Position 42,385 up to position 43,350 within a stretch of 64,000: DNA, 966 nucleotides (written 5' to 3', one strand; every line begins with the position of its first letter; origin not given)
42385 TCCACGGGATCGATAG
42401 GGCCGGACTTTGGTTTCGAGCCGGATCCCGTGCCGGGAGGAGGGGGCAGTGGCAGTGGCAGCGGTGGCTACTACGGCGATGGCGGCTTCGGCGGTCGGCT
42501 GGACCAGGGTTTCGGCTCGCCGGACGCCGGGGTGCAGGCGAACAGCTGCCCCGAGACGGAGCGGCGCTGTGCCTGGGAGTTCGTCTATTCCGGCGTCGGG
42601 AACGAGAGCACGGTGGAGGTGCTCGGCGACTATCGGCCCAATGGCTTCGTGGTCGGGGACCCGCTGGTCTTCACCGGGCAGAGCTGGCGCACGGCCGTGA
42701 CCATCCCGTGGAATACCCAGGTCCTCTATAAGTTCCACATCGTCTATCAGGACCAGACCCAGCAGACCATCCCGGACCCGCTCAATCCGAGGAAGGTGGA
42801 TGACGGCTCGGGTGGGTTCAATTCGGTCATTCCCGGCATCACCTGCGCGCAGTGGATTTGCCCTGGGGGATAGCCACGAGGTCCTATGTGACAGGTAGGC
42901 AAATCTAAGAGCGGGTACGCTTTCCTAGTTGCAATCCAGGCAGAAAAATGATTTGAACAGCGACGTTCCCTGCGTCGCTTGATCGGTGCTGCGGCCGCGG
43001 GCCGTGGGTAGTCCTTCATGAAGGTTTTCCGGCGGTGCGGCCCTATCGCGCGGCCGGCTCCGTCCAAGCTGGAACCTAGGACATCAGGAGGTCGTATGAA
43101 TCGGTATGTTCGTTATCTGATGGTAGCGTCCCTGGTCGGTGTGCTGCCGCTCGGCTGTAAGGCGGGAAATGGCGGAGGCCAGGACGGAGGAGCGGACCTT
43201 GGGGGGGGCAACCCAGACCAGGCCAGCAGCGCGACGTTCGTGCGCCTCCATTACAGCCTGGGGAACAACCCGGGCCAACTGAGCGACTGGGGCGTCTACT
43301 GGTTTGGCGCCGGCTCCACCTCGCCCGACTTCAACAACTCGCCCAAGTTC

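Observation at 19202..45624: Lipoprotein-based starch/glycogen utilisation locus (isoamylase, CBM20 amylase, pullulanase, three GH13 lipoproteins, CBM48-like binder, OM beta-barrel)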

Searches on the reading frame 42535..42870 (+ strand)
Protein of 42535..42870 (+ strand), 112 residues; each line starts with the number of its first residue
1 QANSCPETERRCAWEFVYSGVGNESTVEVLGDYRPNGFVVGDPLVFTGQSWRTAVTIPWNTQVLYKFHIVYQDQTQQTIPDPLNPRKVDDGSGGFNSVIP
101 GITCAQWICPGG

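Call 56: search_protein_representatives(protein=window:42535-42870:+)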
Query: 112 residues. Proteins with E-value up to 0.001 (for the whole library): 133; up to 1e-10: 49; up to 1e-30: 1. The best 133 are listed.
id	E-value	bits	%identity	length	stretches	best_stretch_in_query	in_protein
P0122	1.8e-67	241.3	90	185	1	1-112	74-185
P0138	1.3e-28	115.8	39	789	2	3-109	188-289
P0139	6.3e-25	103.9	43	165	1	5-111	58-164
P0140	6.9e-25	103.7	51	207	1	5-110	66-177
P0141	2.5e-24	101.9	53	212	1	5-110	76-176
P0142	1.2e-23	99.7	31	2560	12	2-43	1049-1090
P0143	8.4e-22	93.8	46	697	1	4-110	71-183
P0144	1.6e-20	89.7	44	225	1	4-111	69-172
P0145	7.1e-20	87.6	46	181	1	4-110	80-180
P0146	1.9e-19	86.1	40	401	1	4-110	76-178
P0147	2.1e-19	86.0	47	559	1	4-109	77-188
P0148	2.2e-19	86.0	33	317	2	3-110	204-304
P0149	1.1e-17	80.5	43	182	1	4-110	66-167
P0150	7.5e-17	77.8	43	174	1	4-110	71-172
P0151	1.4e-16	76.9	42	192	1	5-111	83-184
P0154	2.0e-15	73.2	44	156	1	5-110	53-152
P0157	3.8e-15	72.3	42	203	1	4-106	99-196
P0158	4.6e-15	72.0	41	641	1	5-109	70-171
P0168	3.1e-13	66.1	37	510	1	3-111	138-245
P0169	4.6e-13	65.5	44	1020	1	4-111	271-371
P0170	5.1e-13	65.4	44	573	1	8-105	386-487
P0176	5.3e-12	62.1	38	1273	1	5-110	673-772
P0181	4.1e-11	59.2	38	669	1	2-110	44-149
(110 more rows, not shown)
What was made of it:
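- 42319..42873 (+): Stand-alone CBM48-fold lipoprotein (184 aa): lipobox MIGC, a Gly-rich linker of about 55 aa, then a four-Cys beta-sandwich of about 105 aa. It overlaps the stop of the preceding GH13 by 13 bp. 133 cluster representatives found by phmmer (call 56).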

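Call 57: search_protein_families(library=pfam, proteins=[P0138, P0143, P0147, P0158, P0169, P0176, P0181, P0146, P0170, P0168], max_evalue=0.001)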
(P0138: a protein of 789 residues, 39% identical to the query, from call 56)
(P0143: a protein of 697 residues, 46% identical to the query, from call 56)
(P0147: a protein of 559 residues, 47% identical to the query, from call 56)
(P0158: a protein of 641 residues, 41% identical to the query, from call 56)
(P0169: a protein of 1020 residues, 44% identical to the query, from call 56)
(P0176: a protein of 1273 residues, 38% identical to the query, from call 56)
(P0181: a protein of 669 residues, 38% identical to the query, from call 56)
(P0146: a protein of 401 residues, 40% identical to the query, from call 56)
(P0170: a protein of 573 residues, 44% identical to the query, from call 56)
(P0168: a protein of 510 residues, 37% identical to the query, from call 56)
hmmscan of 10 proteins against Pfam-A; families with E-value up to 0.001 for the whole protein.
P0138 (789 aa): 6 families
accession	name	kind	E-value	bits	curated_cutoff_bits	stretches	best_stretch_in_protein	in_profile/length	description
PF00128.31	Alpha-amylase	-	4e-51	175.1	22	1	307-690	1-391/446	Alpha amylase, catalytic domain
PF16561.11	AMPK1_CBM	-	1e-13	51.7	26.8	2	93-163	5-69/85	Glycogen recognition site of AMP-activated protein kinase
PF02922.24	CBM_48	-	4.7e-06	27.3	22.4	0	211-259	25-78/83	Carbohydrate-binding module 48 (Isoamylase N-terminal domain)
PF16760.10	CBM53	-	2.5e-05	24.9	27.6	0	100-136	10-51/57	Starch/carbohydrate-binding module (family 53)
PF14871.12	GHL6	-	0.00035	21.2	35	1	404-442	46-81/132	Hypothetical glycosyl hydrolase 6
PF22184.2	CBM_56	-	0.00036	21.2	27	0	224-251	38-65/75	Carbohydrate binding module family 56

P0143 (697 aa): 1 family
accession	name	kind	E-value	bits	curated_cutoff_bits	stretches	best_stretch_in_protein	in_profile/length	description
PF00128.31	Alpha-amylase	-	3.9e-40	138.9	22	1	206-596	1-391/446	Alpha amylase, catalytic domain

P0147 (559 aa): 1 family
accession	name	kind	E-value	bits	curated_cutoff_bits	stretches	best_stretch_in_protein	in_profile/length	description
PF00128.31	Alpha-amylase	-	9.6e-25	88.1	22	1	212-481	1-269/446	Alpha amylase, catalytic domain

P0158 (641 aa): 4 families
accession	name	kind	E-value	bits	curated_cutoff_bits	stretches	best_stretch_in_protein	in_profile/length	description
PF00128.31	Alpha-amylase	-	4.1e-27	96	22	1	395-640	59-327/446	Alpha amylase, catalytic domain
PF02922.24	CBM_48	-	6.1e-05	23.7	22.4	0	93-145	26-81/83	Carbohydrate-binding module 48 (Isoamylase N-terminal domain)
PF16561.11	AMPK1_CBM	-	7e-05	23.4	26.8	1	81-148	5-64/85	Glycogen recognition site of AMP-activated protein kinase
PF00686.25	CBM_20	-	0.00021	21.5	23.3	1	96-154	28-90/97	Starch binding domain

P0169 (1020 aa): 3 families
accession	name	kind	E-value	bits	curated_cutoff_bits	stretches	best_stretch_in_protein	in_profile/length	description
PF00128.31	Alpha-amylase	-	2.9e-37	129.4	22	1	524-904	1-361/446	Alpha amylase, catalytic domain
PF16561.11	AMPK1_CBM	-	5.2e-06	27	26.8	1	282-358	4-76/85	Glycogen recognition site of AMP-activated protein kinase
PF16657.11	Malt_amylase_C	-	0.00092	19.7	27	0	941-1014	1-72/75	Maltogenic Amylase, C-terminal domain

P0176 (1273 aa): 5 families
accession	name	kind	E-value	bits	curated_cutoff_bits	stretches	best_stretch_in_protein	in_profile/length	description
PF00128.31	Alpha-amylase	-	1.9e-43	149.8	22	1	789-1178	1-401/446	Alpha amylase, catalytic domain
PF05762.20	VWA_CoxE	-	3.6e-07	30.3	26.4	0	449-516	124-192/222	VWA domain containing CoxE-like protein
PF13519.12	VWA_2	-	2.3e-05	25.4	27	1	366-484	1-106/107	von Willebrand factor type A domain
PF08533.16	Glyco_hydro_42C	-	0.00028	21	21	1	1222-1271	11-57/58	Beta-galactosidase C-terminal domain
PF14871.12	GHL6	-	0.00042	21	35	1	868-959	29-112/132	Hypothetical glycosyl hydrolase 6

P0181 (669 aa): 4 families
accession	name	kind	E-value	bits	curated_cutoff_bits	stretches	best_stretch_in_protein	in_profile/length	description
PF00128.31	Alpha-amylase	-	2.7e-34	119.6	22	1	186-576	2-403/446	Alpha amylase, catalytic domain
PF16561.11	AMPK1_CBM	-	7.6e-06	26.5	26.8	1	57-120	4-62/85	Glycogen recognition site of AMP-activated protein kinase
PF02922.24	CBM_48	-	8.8e-06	26.4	22.4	1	61-116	19-76/83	Carbohydrate-binding module 48 (Isoamylase N-terminal domain)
PF11941.14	DUF3459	-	0.00056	20.7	22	0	584-665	4-89/90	Domain of unknown function (DUF3459)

P0146 (401 aa): 1 family
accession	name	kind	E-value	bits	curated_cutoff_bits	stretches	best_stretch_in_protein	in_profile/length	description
PF00128.31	Alpha-amylase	-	5e-19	69.3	22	1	194-320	1-100/446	Alpha amylase, catalytic domain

P0170 (573 aa): 4 families
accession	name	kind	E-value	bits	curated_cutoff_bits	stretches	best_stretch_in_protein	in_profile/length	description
PF00149.33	Metallophos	-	4.4e-10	40.8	21.5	1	132-309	19-190/191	Calcineurin-like phosphoesterase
PF16656.11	Pur_ac_phosph_N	-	7.2e-06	26.9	30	1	31-108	11-93/93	Purple acid Phosphatase, N-terminal domain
PF00686.25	CBM_20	-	4.2e-05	23.7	23.3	1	428-469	45-86/97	Starch binding domain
PF16561.11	AMPK1_CBM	-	4.7e-05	24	26.8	1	409-480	12-76/85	Glycogen recognition site of AMP-activated protein kinase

P0168 (510 aa): 3 families
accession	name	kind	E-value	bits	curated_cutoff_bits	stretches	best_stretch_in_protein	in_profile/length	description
PF00128.31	Alpha-amylase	-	7.1e-29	101.8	22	2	268-399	1-102/446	Alpha amylase, catalytic domain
PF16561.11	AMPK1_CBM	-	0.00049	20.7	26.8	1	150-202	4-53/85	Glycogen recognition site of AMP-activated protein kinase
PF00686.25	CBM_20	-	0.00099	19.3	23.3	0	166-219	28-85/97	Starch binding domain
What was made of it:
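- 42319..42873 (+): 9 of 10 long homologues carry GH13, and in 6 of them Pfam AMPK1_CBM/CBM_48 overlaps the same domain (call 57).
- On CBM48 (AMPK-beta/isoamylase-N type starch/glycogen-binding module): The same region in homologues is covered by AMPK1_CBM/CBM_48 (call 57).
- Checked: Its homologues carry the same domain N-terminal to GH13 and overlapping AMPK1_CBM/CBM_48 matches (calls 56, 57).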

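Call 61: list_cluster_members(proteins=[P0139, P0140, P0141, P0145, P0149, P0150, P0151, P0154, P0157, P0138])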
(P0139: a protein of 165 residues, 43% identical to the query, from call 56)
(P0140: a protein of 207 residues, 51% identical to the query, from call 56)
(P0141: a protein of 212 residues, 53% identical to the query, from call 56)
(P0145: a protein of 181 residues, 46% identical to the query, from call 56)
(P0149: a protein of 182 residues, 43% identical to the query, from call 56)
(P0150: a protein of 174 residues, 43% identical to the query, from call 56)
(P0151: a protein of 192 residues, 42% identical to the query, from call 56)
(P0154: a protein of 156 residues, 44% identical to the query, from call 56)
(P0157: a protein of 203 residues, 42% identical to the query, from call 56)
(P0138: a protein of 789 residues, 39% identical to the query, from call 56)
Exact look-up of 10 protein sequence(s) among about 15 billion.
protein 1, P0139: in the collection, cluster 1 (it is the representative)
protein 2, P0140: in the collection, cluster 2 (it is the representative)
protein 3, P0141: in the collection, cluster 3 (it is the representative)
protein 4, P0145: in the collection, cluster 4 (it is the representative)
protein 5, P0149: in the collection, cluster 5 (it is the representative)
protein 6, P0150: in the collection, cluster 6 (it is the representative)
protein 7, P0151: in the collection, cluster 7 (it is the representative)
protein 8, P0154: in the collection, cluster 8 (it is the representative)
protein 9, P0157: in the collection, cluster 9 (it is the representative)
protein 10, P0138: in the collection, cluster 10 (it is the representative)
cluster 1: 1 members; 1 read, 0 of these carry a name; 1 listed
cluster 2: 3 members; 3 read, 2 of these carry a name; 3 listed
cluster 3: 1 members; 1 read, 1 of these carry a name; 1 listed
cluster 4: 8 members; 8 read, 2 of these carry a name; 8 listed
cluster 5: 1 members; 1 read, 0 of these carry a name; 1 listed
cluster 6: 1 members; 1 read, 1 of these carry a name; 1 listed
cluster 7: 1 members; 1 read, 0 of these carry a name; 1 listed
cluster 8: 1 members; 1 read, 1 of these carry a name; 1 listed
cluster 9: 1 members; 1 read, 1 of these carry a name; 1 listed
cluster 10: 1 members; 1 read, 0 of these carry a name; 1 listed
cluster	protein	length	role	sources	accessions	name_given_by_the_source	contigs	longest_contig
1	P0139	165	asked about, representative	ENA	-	-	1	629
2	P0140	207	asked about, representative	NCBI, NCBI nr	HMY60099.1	MAG TPA: hypothetical protein PK472_17675, partial [Pseudomonadota bacterium] | hypothetical protein [Pseudomonadota bacterium]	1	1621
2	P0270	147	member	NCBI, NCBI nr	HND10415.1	MAG TPA: hypothetical protein PLY80_08255, partial [Pseudomonadota bacterium] | hypothetical protein [Pseudomonadota bacterium]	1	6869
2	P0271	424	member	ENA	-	-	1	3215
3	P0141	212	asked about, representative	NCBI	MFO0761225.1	MAG: hypothetical protein U0359_32400, partial [Byssovorax sp.]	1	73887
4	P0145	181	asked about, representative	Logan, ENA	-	-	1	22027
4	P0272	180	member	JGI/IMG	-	hypothetical protein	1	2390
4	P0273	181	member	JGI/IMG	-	hypothetical protein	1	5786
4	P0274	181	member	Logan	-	-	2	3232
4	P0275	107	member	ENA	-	-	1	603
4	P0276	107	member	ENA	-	-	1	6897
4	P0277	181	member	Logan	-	-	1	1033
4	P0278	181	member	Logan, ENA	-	-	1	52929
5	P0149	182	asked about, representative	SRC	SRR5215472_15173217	-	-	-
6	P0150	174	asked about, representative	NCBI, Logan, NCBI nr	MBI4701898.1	MAG: hypothetical protein HY744_12230 [Deltaproteobacteria bacterium] | hypothetical protein [Deltaproteobacteria bacterium]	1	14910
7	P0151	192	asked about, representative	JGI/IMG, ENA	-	-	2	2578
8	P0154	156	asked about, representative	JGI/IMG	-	hypothetical protein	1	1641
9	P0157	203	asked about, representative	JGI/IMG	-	hypothetical protein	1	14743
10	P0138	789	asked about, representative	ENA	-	-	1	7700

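Call 62: find_encoding_contigs(protein=P0141, flank=8000, max_places=1)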
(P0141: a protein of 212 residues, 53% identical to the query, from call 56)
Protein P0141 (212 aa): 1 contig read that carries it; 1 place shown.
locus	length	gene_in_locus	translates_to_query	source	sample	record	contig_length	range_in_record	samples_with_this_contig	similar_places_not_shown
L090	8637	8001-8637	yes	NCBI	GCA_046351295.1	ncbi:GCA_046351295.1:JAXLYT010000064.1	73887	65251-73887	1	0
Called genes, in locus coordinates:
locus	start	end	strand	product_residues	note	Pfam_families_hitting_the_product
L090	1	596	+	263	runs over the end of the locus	-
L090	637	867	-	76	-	-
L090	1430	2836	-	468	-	-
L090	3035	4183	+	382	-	-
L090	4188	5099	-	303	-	PF03631:Virul_fac_BrkB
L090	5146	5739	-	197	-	-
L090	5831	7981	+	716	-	PF16561:AMPK1_CBM, PF00128:Alpha-amylase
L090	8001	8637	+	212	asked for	PF16561:AMPK1_CBM (weak)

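Call 63: find_encoding_contigs(protein=P0150, flank=8000, max_places=1)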
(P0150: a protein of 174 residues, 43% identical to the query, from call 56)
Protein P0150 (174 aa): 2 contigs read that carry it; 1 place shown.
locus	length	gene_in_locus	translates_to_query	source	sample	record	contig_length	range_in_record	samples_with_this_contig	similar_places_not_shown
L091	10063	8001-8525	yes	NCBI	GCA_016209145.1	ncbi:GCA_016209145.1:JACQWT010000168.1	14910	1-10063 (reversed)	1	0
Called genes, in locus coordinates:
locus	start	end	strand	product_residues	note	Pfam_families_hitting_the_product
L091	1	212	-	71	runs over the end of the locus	-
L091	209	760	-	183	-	PF11848:DUF3368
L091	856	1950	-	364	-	-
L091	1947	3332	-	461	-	PF03349:Toluene_X (faint)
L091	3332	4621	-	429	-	-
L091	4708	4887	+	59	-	PF02416:TatA_B_E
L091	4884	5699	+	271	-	PF00902:TatC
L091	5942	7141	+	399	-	PF12740:PETase (faint), PF03403:PAF-AH_p_II, PF01738:DLH (weak), PF07224:Chlorophyllase (weak), PF00561:Abhydrolase_1 (faint), PF12697:Abhydrolase_6 (weak)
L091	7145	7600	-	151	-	-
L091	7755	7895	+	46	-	-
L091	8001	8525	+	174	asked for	PF16561:AMPK1_CBM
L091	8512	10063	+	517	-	PF00128:Alpha-amylase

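Call 72: predict_structure(alignment_id=A3)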
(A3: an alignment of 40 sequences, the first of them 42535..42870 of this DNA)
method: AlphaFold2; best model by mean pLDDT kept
length: 112 residues; sequences in the alignment: 40
mean_pLDDT: 95.1   pTM: 0.87
mean pLDDT of the five models: 95.1, 95.1, 95.1, 95.1, 94.2
residues with pLDDT >= 90: 105; 70-90: 3; 50-70: 3; < 50: 1
segments of 3 or more residues with pLDDT < 50: none
pLDDT, mean of each block of 10 residues (from residue 1): 80 97 97 97 97 98 99 98 98 97 93 68
secondary structure, 60 per line:
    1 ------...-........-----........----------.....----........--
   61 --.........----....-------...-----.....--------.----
elements in order: E11-18 E24-31 E42-46 E51-58 E63-71 E76-79 E87-89 E95-99
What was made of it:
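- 42319..42873 (+): AF2 pLDDT 95.1 (call 72).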

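Call 74: fold_search(model_id=the predicted structure, library=pdb)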
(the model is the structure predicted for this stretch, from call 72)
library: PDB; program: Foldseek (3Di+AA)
matches with E <= 10: 1165; with E <= 0.001: 14
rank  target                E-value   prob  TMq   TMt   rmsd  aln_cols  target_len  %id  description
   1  4yee_A                3.2e-05  1.00  0.63  0.83   2.1        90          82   21  beta2 carbohydrate binding module (CBM) of AMP-activated protein kinase (AMPK) in complex with glucosyl-beta-cyclodext (released 2015-04-01)
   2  4yee_E                6.1e-05  1.00  0.62  0.80   2.3        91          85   20  beta2 carbohydrate binding module (CBM) of AMP-activated protein kinase (AMPK) in complex with glucosyl-beta-cyclodext (released 2015-04-01)
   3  4yee_N                7.9e-05  1.00  0.64  0.83   1.9        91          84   22  beta2 carbohydrate binding module (CBM) of AMP-activated protein kinase (AMPK) in complex with glucosyl-beta-cyclodext (released 2015-04-01)
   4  4yee_D                1.1e-04  1.00  0.59  0.81   2.3        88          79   23  beta2 carbohydrate binding module (CBM) of AMP-activated protein kinase (AMPK) in complex with glucosyl-beta-cyclodext (released 2015-04-01)
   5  3nme_A                1.8e-04  1.00  0.61  0.26   3.3       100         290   19  Structure of a plant phosphatase (released 2010-08-11)
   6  3nme_B                1.9e-04  1.00  0.60  0.26   2.9        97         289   20  Structure of a plant phosphatase (released 2010-08-11)
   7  2f15                  2.1e-04  1.00  0.63  0.77   2.4        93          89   19  Glycogen-Binding Domain Of The Amp-Activated Protein Kinase beta2 Subunit (released 2005-12-27)
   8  4yee_B                2.8e-04  1.00  0.60  0.78   2.3        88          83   23  beta2 carbohydrate binding module (CBM) of AMP-activated protein kinase (AMPK) in complex with glucosyl-beta-cyclodext (released 2015-04-01)
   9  4pyh_A                2.9e-04  1.00  0.59  0.25   2.7        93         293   19  Phospho-glucan bound structure of starch phosphatase Starch EXcess4 reveals the mechanism for C6-specificty (released 2014-04-23)
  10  6b2e_B                4.8e-04  1.00  0.62  0.38   2.5        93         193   22  Structure of full length human AMPK (a2b2g1) in complex with a small molecule activator SC4. (released 2018-04-25)
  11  8bbp_B                7.8e-04  1.00  0.60  0.21   4.1        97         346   16  Crystal structure of feruloyl esterase wtsFae1B (released 2022-11-30)
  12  8bbp_A                8.7e-04  1.00  0.58  0.21   4.3        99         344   17  Crystal structure of feruloyl esterase wtsFae1B (released 2022-11-30)
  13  6rzn_B                9.7e-04  1.00  0.59  0.21   4.1        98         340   16  Crystal structure of the N-terminal carbohydrate binding module family 48 and ferulic acid esterase from the multi-enz (released 2019-09-25)
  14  8bf3_B                9.7e-04  1.00  0.58  0.20   4.3        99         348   17  Crystal structure of feruloyl esterase wtsFae1B in complex with xylobiose (released 2022-11-30)
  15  3c8h_A                1.1e-03  1.00  0.63  0.20   3.9       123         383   14  Crystal structure of the enterobactin esterase FES from Shigella flexneri in the presence of 2,3-Di-hydroxy-N-benzoyl- (released 2008-02-26)
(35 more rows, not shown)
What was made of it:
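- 42319..42873 (+): Foldseek top hits are AMPK beta2 CBM 4YEE/2F15 and SEX4 CBM48 3NME (call 74).
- On CBM48 (AMPK-beta/isoamylase-N type starch/glycogen-binding module): Foldseek top hits are AMPK beta2 CBM 4YEE (E 3e-5, TM 0.83), 2F15, SEX4 3NME and a CBM48 of a feruloyl esterase (call 74).
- Checked: A pLDDT-95 model matches AMPK beta2 CBM48 (TM 0.83, rmsd about 2 A; calls 72, 74).
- CBM48 fold: calls 72, 74.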

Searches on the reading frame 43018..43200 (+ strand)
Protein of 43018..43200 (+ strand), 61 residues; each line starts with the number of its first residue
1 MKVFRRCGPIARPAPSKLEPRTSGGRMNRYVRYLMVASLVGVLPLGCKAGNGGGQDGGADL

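Call 84: search_protein_families(library=pfam, proteins=[window:43018-43200:+], max_evalue=0.01)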
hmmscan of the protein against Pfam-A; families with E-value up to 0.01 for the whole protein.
window:43018-43200:+ (61 aa): 0 families
